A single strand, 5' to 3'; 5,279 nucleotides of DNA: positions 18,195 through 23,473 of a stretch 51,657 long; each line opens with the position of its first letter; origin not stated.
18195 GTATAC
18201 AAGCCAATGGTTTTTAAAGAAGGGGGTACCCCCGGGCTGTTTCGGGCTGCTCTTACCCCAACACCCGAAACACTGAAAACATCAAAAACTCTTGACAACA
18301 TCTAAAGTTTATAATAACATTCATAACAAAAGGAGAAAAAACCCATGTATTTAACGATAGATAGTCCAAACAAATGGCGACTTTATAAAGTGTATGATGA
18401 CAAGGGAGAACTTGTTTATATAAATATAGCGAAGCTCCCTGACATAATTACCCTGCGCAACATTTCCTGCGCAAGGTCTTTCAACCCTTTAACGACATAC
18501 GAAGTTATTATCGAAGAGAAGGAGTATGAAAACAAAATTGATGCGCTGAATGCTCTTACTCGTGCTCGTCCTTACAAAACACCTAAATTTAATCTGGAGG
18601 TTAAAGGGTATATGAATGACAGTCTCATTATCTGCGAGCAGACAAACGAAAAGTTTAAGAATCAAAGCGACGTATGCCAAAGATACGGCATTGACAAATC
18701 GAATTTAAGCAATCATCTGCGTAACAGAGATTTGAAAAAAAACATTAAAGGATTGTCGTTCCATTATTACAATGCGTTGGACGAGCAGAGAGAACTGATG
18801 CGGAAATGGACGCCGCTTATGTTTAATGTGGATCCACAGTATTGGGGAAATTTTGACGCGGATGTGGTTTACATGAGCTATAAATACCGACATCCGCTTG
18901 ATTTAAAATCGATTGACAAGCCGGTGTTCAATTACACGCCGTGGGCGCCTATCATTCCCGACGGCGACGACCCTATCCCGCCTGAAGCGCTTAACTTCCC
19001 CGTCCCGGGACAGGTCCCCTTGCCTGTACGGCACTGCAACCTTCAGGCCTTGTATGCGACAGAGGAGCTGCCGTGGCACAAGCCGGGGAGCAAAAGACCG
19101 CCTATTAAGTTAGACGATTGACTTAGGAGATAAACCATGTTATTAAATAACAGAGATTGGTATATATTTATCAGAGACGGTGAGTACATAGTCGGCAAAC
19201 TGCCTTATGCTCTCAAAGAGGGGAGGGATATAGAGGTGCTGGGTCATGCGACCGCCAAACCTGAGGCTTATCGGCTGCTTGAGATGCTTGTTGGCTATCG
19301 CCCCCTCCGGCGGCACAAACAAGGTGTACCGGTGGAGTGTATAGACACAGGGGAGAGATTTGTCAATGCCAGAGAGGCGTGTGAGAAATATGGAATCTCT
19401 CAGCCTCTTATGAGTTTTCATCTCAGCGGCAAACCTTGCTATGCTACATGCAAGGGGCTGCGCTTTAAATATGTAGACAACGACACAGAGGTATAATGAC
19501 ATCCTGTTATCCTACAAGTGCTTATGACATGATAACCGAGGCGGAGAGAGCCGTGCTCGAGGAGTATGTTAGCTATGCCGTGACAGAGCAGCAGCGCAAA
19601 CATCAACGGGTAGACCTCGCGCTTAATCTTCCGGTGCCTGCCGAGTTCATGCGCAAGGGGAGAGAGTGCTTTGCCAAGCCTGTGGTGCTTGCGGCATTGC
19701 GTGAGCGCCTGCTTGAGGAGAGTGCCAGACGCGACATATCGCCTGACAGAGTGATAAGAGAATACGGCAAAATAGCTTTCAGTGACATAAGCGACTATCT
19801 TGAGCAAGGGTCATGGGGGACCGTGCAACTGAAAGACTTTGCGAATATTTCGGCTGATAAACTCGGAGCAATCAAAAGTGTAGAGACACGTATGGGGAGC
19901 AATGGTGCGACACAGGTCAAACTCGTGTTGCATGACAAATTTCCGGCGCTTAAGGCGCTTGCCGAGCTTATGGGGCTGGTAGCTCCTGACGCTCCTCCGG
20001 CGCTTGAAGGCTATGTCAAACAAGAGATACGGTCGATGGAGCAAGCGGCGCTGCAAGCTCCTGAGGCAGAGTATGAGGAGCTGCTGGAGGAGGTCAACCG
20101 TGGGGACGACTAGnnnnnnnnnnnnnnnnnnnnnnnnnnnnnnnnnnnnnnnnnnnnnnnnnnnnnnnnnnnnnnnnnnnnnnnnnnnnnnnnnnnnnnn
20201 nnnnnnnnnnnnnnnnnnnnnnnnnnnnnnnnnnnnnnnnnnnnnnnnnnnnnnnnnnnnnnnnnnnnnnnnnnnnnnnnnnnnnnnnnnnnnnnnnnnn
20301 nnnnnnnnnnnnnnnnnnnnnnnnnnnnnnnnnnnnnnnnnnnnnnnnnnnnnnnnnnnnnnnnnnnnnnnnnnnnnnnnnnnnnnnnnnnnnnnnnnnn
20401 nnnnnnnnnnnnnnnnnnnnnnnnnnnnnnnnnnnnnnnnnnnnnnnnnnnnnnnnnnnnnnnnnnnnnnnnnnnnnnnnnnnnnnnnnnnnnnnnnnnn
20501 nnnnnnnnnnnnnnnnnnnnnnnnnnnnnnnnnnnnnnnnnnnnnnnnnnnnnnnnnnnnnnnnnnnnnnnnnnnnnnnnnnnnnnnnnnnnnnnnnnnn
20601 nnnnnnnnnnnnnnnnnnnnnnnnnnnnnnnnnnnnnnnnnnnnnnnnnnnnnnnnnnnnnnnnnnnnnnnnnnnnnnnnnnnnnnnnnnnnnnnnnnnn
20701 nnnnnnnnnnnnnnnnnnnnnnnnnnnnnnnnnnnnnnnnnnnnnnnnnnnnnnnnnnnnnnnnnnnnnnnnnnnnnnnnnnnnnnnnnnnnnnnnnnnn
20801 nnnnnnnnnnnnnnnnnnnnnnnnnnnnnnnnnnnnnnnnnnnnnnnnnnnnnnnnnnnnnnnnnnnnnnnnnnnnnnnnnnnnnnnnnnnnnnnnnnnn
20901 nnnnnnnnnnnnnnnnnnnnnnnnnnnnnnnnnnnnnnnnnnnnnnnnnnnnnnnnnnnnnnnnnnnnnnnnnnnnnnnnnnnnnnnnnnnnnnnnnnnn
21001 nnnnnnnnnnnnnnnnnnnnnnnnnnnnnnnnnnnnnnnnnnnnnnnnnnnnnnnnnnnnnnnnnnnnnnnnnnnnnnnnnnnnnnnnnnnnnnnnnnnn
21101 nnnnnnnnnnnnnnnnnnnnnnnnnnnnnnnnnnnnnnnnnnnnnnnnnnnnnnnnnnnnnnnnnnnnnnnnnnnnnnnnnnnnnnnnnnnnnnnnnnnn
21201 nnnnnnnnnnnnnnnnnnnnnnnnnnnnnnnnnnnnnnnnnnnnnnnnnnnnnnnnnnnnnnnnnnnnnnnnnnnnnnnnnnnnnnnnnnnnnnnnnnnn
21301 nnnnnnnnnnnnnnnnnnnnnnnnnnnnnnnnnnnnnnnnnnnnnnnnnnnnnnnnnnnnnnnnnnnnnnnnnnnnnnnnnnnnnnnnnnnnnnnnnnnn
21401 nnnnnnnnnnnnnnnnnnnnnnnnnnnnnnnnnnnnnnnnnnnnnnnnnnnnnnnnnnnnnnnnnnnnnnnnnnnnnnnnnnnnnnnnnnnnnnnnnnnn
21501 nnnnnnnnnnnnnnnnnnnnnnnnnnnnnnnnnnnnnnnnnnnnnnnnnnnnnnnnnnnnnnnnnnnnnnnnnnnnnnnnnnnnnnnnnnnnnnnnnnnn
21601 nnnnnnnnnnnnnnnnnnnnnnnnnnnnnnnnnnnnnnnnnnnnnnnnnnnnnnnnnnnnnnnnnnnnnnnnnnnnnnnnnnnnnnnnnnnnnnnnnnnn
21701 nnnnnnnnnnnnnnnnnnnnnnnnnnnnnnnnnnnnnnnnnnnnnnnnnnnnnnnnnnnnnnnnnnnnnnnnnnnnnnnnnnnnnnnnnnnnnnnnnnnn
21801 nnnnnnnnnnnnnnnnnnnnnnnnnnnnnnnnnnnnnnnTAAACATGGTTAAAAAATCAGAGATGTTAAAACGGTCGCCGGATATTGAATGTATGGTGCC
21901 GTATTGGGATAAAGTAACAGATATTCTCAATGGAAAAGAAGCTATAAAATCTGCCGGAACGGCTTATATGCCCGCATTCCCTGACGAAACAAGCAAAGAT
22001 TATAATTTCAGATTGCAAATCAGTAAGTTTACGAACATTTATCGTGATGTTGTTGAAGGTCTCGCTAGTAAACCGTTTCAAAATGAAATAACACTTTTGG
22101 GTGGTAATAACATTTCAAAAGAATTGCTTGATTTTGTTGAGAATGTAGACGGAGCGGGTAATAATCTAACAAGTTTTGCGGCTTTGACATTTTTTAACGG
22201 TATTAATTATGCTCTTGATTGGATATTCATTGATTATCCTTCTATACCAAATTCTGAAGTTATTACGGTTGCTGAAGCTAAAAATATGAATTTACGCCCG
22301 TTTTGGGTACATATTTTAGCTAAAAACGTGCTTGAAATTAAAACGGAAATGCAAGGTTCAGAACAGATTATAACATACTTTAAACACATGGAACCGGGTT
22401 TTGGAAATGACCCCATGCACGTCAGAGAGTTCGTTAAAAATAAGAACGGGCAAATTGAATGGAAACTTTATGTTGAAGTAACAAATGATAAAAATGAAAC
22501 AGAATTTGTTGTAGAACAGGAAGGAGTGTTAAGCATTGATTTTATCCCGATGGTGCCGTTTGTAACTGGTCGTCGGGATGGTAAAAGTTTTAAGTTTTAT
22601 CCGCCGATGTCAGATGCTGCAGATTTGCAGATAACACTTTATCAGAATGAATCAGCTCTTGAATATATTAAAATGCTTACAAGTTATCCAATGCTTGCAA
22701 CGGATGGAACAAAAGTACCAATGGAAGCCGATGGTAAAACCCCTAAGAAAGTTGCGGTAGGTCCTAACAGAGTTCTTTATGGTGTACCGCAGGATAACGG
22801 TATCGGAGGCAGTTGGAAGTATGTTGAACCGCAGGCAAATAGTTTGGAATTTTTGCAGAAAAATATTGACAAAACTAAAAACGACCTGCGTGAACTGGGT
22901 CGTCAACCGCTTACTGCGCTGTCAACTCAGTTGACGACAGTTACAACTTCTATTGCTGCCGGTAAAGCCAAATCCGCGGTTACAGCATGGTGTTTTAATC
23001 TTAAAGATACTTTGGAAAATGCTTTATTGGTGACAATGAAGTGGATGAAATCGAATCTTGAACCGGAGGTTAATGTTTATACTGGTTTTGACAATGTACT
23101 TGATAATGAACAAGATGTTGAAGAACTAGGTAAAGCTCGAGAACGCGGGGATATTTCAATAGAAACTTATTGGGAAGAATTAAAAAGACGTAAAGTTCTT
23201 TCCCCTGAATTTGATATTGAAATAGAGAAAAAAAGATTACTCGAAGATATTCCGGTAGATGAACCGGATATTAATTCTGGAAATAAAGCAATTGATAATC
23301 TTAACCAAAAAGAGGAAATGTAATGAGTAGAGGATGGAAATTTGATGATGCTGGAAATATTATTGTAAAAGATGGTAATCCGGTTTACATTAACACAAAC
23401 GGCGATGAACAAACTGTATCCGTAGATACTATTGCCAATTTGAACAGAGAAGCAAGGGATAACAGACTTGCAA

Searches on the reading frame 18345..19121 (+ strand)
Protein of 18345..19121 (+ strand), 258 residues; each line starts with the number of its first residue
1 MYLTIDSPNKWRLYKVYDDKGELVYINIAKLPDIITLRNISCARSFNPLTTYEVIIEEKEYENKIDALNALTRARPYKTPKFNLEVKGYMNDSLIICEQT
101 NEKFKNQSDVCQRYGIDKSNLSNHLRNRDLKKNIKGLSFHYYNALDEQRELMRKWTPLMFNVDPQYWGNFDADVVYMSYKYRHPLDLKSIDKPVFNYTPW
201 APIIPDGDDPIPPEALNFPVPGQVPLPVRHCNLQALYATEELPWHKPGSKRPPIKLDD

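Call 65: search_protein_families(library=pfam, proteins=[window:18345-19121:+], max_evalue=0.01)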
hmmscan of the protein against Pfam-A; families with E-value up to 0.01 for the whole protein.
window:18345-19121:+ (258 aa): 0 families

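Call 66: search_protein_families(library=phrogs, proteins=[window:18345-19121:+], max_evalue=0.001)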
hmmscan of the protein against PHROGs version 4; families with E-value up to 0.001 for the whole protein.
window:18345-19121:+ (258 aa): 0 families

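Call 75: find_homologous_proteins(query=window:18345-19121:+, max_evalue=0.001)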
Query window:18345-19121:+ (258 aa): 3 proteins with E <= 0.001 among 187 candidates.
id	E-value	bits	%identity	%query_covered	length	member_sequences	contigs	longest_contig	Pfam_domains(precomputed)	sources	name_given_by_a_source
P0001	5.2e-176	602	99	100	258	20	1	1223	-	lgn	-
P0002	6.1e-130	450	74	97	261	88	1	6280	-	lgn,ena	-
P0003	8.8e-104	365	64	94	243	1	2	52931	-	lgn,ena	-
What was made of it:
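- Tried and rejected: The 258-aa first gene of the rightward operon has only 3 close homologues (call 75).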

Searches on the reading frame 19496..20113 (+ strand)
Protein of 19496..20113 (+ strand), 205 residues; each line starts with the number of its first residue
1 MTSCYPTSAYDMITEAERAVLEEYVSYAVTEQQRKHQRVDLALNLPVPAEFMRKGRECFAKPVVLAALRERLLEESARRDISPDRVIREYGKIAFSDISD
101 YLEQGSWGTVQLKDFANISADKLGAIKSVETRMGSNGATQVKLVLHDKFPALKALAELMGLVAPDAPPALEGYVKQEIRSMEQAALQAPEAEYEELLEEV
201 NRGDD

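Call 18: search_protein_families(library=phrogs, proteins=[window:19496-20113:+], max_evalue=0.001)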
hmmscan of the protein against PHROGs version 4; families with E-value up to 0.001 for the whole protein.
window:19496-20113:+ (205 aa): 2 families
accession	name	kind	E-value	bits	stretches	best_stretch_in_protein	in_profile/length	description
phrog_51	-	head and packaging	3e-07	31.4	1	54-174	124-224/261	terminase small subunit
phrog_2606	-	head and packaging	5.9e-07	30.1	1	54-115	124-185/310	terminase small subunit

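Call 19: search_protein_families(library=pfam, proteins=[window:19496-20113:+], max_evalue=0.001)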
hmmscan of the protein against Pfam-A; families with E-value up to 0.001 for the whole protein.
window:19496-20113:+ (205 aa): 1 family
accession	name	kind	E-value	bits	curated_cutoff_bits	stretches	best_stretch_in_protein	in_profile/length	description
PF03592.21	Terminase_2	-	5.8e-12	46.9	26.1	1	53-161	34-130/141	Terminase small subunit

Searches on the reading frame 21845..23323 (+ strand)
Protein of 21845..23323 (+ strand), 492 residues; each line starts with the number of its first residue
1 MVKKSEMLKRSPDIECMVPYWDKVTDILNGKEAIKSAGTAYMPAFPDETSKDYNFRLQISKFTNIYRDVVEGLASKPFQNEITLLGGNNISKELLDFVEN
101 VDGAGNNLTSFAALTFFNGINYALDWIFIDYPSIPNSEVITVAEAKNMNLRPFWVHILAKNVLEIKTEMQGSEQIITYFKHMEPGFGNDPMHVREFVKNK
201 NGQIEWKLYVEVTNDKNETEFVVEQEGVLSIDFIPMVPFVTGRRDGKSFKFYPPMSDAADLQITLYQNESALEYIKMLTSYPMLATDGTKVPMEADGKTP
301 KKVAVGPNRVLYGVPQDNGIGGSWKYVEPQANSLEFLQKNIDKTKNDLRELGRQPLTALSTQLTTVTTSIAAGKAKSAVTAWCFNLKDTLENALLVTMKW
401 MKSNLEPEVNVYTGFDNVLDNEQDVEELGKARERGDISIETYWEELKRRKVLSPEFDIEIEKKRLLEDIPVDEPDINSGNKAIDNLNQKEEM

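Call 18: search_protein_families(library=phrogs, proteins=[window:21845-23323:+], max_evalue=0.001)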
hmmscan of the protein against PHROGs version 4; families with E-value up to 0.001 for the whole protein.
window:21845-23323:+ (492 aa): 1 family
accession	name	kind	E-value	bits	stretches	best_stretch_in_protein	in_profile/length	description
phrog_145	-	head and packaging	2.4e-87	294.7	1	6-482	9-479/493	portal protein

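Call 19: search_protein_families(library=pfam, proteins=[window:21845-23323:+], max_evalue=0.001)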
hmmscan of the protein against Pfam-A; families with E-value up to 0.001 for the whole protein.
window:21845-23323:+ (492 aa): 1 family
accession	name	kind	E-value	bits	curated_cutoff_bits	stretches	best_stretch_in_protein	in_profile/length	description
PF13264.11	DUF4055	-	3.6e-15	56.8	25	1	254-401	1-140/140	Domain of unknown function (DUF4055)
